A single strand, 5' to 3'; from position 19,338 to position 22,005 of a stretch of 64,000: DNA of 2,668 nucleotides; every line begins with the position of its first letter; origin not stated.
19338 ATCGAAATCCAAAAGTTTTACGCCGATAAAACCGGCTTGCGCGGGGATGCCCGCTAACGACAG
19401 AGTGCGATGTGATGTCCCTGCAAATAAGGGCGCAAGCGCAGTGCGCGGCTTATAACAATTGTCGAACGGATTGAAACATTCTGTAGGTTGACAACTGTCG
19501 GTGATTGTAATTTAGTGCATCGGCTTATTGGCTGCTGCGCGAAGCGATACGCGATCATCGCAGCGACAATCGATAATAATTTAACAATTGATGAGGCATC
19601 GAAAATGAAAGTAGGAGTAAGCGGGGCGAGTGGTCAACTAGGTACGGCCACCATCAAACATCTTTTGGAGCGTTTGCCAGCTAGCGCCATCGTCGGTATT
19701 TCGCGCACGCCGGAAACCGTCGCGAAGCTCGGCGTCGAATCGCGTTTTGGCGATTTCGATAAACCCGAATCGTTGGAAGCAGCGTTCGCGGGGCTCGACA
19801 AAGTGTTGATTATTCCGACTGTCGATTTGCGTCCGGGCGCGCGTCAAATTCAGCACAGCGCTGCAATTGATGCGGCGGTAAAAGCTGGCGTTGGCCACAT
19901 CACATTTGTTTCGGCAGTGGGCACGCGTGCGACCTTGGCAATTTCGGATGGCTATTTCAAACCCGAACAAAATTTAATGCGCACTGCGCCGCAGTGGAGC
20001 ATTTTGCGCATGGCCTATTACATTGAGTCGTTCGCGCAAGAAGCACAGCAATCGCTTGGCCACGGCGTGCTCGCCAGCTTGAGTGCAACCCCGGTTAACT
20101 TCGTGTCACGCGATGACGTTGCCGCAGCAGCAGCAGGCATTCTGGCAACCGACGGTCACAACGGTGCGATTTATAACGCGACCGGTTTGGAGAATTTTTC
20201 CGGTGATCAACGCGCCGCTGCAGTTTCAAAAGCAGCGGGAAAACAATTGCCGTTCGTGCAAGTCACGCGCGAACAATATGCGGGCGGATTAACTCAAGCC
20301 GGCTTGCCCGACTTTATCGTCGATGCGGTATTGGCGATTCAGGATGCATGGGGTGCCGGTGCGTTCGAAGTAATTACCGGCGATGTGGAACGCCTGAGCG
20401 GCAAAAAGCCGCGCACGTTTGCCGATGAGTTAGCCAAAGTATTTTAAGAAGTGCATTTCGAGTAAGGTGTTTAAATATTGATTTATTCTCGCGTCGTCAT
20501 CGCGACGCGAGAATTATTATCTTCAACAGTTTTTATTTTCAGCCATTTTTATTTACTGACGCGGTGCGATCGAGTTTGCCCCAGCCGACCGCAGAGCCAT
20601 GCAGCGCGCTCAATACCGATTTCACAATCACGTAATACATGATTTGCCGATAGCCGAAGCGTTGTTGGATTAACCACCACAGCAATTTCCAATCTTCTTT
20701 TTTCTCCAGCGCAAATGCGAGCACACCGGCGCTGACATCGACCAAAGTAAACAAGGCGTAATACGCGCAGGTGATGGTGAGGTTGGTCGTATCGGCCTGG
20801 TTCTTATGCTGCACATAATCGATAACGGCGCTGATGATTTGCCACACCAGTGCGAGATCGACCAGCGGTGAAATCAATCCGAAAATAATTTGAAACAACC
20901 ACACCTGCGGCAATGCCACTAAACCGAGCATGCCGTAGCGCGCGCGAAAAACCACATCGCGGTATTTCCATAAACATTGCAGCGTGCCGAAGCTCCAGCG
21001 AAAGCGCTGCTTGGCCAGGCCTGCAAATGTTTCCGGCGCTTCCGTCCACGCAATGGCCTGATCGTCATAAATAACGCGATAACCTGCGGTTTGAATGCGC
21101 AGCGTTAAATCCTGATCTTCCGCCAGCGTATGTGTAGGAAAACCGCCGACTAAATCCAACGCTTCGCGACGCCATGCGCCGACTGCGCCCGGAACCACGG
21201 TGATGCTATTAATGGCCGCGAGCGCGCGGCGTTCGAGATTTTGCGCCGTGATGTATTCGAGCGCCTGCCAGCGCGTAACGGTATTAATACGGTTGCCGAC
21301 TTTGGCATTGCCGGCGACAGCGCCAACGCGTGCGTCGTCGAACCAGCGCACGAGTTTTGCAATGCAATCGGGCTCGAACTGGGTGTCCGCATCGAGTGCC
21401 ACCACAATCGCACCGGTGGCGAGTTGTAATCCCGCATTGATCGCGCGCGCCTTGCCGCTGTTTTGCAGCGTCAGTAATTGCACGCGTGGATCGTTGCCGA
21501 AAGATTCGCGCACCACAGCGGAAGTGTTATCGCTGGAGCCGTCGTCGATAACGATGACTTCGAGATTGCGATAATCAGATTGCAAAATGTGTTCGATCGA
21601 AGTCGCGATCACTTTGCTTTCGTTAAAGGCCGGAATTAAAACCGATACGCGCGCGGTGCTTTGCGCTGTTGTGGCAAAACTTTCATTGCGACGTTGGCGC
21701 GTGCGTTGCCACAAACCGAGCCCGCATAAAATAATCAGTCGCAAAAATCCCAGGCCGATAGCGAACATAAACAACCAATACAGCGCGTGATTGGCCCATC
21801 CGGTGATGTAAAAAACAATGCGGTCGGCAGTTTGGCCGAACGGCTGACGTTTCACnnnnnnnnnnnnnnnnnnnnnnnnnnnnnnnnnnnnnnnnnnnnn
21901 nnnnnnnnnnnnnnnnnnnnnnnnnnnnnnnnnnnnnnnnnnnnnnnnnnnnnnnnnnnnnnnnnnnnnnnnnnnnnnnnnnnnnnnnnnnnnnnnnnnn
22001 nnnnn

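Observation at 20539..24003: Single-polypeptide GH18-like + CE4 deacetylase + processive GT2 synthase fusion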

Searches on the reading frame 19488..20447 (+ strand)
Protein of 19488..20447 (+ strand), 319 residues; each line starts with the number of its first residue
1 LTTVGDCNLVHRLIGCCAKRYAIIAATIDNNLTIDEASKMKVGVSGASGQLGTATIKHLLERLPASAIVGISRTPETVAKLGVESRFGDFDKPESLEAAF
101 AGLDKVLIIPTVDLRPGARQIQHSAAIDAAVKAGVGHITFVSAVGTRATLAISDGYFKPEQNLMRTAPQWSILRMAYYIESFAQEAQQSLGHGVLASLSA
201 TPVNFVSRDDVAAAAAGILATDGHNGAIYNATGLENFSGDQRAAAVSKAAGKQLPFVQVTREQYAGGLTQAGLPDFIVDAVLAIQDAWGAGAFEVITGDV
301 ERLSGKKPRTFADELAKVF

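Call 33: search_protein_families(library=pfam, proteins=[window:19488-20447:+], max_evalue=0.01)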
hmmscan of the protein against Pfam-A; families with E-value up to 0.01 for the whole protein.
window:19488-20447:+ (319 aa): 3 families
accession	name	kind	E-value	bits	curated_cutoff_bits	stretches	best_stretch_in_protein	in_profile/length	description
PF13460.12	NAD_binding_10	-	5.1e-14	53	27.2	1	46-220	1-182/184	NAD(P)H-binding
PF05368.20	NmrA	-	1.3e-11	45.1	27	1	39-265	2-249/298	NmrA-like family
PF13653.12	GDPD_2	-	0.003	18.4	27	0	279-300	8-29/30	Glycerophosphoryl diester phosphodiesterase family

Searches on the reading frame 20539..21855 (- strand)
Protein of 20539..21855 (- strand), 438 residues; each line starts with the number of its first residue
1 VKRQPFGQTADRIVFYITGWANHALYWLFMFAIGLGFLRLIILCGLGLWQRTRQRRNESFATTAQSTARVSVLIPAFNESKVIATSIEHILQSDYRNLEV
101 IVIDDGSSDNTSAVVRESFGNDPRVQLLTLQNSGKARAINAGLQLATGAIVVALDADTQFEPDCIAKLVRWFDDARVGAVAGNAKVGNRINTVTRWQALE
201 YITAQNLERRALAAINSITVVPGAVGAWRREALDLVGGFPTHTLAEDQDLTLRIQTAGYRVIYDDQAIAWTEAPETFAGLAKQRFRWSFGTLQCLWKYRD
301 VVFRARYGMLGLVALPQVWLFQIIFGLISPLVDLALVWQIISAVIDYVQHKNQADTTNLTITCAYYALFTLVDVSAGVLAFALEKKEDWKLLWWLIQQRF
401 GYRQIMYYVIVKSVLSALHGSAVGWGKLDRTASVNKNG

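Call 52: search_solved_structures(query=window:20539-21855:-, max_evalue=0.001)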
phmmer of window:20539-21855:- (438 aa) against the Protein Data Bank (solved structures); distinct sequences matched with E-value up to 0.001: 41.
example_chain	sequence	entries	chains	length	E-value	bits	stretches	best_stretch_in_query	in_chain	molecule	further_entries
6yv7_A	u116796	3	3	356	4.6e-25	91.6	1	65-272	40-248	Glycosyl transferase, family 2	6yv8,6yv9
6yv7_B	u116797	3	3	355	4.6e-25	91.6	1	65-272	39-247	Glycosyl transferase, family 2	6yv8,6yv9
2z87_A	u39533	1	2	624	2.3e-23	86.1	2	60-170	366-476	Chondroitin synthase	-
2z86_A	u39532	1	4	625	2.3e-23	86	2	60-170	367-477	Chondroitin synthase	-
5hea_A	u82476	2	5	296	1.3e-14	57.2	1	69-170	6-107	Putative glycosyltransferase (GalT1)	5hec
4hg6_A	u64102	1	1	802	3.9e-14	55.6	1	223-344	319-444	Cellulose Synthase Subunit A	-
4p00_A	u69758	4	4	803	4e-14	55.6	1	223-344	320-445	Cellulose Synthase A subunit | Cellulose Synthase subunit A | Putative cellulose synthase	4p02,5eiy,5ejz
5ej1_A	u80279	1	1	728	8.1e-14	54.6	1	223-344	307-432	Putative cellulose synthase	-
9hwj_A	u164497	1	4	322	6.1e-12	48.4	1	68-180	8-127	Undecaprenyl-phosphate 4-deoxy-4-formamido-L-arabinose transferase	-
7sp7_A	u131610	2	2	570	1.8e-11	46.8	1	129-327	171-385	Hyaluronan synthase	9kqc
8snc_A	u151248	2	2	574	1.8e-11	46.8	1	129-327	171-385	Hyaluronan synthase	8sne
7sp6_A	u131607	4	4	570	6.8e-11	44.9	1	128-327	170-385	Hyaluronan synthase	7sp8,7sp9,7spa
8snd_A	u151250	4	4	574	7e-11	44.9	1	128-327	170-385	Hyaluronan synthase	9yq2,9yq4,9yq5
3bcv_A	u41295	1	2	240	1.2e-10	44.1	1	69-165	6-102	Putative glycosyltransferase protein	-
9bhc_C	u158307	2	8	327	2.8e-10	42.9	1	67-182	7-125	Undecaprenyl-phosphate 4-deoxy-4-formamido-L-arabinose transferase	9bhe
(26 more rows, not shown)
